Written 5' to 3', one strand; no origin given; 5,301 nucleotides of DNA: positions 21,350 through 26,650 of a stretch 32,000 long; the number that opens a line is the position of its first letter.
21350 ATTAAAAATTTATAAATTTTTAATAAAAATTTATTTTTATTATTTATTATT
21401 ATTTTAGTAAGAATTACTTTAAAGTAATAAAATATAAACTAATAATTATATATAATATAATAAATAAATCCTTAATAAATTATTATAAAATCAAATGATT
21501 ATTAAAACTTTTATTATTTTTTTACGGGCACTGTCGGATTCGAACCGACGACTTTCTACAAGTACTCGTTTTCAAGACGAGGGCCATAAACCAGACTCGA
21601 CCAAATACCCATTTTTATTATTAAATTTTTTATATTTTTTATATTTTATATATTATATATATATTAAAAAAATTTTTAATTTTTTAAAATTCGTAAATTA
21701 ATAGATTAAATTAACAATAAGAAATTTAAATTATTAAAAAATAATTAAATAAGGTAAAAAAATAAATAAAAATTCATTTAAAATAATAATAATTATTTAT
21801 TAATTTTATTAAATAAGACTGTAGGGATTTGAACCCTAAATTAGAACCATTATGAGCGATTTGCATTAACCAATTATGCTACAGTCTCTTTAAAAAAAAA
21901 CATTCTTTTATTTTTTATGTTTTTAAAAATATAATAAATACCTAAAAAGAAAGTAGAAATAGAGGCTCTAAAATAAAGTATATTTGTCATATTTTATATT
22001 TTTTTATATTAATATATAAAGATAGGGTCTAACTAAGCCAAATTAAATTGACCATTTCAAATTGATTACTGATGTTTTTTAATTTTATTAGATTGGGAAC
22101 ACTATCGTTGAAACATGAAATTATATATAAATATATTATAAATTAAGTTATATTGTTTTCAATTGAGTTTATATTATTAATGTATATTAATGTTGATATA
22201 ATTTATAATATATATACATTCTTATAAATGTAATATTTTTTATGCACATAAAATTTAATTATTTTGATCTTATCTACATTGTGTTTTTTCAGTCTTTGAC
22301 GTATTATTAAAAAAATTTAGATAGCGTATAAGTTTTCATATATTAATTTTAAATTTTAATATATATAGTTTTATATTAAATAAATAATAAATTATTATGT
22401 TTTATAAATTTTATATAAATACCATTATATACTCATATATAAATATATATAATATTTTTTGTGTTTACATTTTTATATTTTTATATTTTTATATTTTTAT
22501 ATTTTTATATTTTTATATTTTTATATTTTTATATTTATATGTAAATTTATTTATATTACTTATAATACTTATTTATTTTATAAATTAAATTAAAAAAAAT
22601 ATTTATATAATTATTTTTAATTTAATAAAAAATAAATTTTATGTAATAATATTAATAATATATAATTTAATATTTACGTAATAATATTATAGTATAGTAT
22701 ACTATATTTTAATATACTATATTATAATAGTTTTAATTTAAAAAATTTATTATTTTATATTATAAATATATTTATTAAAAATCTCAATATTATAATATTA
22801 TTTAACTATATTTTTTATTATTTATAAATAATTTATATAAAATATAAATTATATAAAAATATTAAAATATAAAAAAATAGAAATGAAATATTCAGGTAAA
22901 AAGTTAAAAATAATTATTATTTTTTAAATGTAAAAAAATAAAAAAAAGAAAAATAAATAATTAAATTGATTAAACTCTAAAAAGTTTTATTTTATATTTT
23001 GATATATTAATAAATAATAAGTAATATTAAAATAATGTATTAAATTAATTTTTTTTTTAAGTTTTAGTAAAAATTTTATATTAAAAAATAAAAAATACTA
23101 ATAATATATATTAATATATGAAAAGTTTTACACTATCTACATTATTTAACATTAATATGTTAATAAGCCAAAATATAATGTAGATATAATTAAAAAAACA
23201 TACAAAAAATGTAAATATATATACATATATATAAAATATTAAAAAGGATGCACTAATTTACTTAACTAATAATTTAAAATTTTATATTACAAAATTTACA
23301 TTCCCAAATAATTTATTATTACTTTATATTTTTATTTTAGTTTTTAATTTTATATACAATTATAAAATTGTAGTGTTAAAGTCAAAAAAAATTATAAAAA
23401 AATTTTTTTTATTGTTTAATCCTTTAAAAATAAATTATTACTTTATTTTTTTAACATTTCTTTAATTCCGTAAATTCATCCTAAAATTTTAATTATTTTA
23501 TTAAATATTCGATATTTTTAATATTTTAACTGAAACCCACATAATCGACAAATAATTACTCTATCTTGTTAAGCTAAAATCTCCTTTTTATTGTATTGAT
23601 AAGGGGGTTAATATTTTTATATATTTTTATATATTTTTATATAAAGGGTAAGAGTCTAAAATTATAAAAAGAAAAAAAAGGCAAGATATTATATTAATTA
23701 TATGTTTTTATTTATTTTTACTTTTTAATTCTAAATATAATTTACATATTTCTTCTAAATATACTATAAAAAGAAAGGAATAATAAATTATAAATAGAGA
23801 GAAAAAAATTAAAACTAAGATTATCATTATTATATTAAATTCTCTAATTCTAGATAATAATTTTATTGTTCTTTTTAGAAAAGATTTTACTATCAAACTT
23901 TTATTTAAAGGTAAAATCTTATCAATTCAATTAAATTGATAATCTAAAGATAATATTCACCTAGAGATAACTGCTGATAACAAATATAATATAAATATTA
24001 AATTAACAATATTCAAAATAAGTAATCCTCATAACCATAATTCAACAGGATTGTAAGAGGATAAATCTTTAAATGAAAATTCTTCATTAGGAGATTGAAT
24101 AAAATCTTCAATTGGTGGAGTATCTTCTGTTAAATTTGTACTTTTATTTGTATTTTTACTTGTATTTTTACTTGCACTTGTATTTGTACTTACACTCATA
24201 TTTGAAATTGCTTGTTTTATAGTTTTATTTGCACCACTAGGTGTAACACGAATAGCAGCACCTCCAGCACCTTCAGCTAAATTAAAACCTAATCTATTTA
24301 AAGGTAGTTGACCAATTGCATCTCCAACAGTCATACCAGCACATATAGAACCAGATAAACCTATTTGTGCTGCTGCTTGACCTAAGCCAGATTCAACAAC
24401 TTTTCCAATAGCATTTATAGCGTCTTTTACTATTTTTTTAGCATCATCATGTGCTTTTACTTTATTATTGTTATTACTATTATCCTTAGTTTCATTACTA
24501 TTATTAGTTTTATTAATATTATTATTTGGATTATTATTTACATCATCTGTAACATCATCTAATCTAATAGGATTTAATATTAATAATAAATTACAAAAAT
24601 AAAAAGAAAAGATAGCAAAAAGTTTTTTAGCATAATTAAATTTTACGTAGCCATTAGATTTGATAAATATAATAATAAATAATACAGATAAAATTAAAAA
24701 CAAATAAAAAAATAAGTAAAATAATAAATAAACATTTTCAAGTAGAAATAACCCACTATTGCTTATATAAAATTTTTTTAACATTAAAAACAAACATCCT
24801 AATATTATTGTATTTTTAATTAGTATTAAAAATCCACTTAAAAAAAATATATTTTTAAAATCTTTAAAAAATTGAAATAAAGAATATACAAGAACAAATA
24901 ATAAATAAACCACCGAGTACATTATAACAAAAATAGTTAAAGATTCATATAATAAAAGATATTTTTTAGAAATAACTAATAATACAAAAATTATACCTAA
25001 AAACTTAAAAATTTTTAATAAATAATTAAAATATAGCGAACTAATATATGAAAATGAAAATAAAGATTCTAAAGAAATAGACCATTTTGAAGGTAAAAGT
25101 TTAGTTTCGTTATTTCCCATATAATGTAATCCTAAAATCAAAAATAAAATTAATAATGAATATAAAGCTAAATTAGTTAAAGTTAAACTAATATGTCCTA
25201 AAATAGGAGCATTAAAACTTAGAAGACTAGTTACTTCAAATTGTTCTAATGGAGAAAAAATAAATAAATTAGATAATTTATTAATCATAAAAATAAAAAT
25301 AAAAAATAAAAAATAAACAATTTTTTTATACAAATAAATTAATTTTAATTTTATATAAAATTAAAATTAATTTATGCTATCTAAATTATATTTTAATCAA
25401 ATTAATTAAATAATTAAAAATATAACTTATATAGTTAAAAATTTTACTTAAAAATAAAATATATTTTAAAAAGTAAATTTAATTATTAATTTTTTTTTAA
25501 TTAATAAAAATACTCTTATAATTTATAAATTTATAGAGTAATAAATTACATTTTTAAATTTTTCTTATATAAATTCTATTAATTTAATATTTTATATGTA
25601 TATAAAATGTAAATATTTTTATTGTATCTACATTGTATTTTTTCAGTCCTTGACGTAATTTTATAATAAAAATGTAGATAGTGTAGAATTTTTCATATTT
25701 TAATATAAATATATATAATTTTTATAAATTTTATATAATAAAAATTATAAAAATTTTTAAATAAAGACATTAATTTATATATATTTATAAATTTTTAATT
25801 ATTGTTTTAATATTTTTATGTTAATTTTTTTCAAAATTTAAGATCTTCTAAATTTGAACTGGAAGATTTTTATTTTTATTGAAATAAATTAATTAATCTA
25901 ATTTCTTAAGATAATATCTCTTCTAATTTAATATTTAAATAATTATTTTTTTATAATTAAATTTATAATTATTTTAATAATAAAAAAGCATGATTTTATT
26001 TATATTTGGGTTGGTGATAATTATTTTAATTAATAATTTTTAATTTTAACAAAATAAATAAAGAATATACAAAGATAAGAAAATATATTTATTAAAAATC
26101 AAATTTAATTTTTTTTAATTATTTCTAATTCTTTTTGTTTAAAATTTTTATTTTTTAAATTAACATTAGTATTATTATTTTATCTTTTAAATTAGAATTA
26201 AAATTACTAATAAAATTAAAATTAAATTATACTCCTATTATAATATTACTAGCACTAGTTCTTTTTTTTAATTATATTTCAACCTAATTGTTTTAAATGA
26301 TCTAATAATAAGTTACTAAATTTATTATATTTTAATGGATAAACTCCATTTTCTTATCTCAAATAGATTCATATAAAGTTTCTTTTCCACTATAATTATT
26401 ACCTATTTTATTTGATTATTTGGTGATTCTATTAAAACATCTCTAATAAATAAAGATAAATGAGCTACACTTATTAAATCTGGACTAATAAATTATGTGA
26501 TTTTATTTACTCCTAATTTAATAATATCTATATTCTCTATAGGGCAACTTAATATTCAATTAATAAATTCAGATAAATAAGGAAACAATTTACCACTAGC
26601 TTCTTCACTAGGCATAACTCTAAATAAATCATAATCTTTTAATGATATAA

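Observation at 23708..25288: Chimeric 526-codon ORF built on an atp6 N-terminus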

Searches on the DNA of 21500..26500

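Call 71: search_rna_families(source=window, start=21500, end=26500, threshold=evalue, max_evalue=1)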
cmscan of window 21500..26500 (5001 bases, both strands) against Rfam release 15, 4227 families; matches with E-value up to 1: 3.
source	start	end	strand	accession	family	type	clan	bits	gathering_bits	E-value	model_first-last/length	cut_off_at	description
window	21814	21888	-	RF00005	tRNA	Gene; tRNA;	CL00001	54.2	29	5.3e-10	1-71/71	no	tRNA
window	21525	21610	-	RF00005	tRNA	Gene; tRNA;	CL00001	45.8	29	1.1e-07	1-71/71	no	tRNA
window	21813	21888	+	RF04354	Plastid-ycf2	Cis-reg;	-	30.1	65.7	0.0027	1-75/75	no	Plastid-ycf2 5UTR RNA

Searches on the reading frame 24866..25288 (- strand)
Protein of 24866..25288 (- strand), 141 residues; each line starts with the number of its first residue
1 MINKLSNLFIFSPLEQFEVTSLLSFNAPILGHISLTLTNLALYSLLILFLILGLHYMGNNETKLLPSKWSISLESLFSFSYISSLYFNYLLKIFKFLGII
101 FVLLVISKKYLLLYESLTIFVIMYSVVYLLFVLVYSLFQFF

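Call 92: search_solved_structures(query=window:24866-25288:-, max_evalue=1, show_alignments=2)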
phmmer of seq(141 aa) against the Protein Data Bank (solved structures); distinct sequences matched with E-value up to 1: 1.
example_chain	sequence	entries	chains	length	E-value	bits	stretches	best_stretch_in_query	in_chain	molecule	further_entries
6b2z_a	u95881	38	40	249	3.1e-06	31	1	12-138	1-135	ATP synthase subunit a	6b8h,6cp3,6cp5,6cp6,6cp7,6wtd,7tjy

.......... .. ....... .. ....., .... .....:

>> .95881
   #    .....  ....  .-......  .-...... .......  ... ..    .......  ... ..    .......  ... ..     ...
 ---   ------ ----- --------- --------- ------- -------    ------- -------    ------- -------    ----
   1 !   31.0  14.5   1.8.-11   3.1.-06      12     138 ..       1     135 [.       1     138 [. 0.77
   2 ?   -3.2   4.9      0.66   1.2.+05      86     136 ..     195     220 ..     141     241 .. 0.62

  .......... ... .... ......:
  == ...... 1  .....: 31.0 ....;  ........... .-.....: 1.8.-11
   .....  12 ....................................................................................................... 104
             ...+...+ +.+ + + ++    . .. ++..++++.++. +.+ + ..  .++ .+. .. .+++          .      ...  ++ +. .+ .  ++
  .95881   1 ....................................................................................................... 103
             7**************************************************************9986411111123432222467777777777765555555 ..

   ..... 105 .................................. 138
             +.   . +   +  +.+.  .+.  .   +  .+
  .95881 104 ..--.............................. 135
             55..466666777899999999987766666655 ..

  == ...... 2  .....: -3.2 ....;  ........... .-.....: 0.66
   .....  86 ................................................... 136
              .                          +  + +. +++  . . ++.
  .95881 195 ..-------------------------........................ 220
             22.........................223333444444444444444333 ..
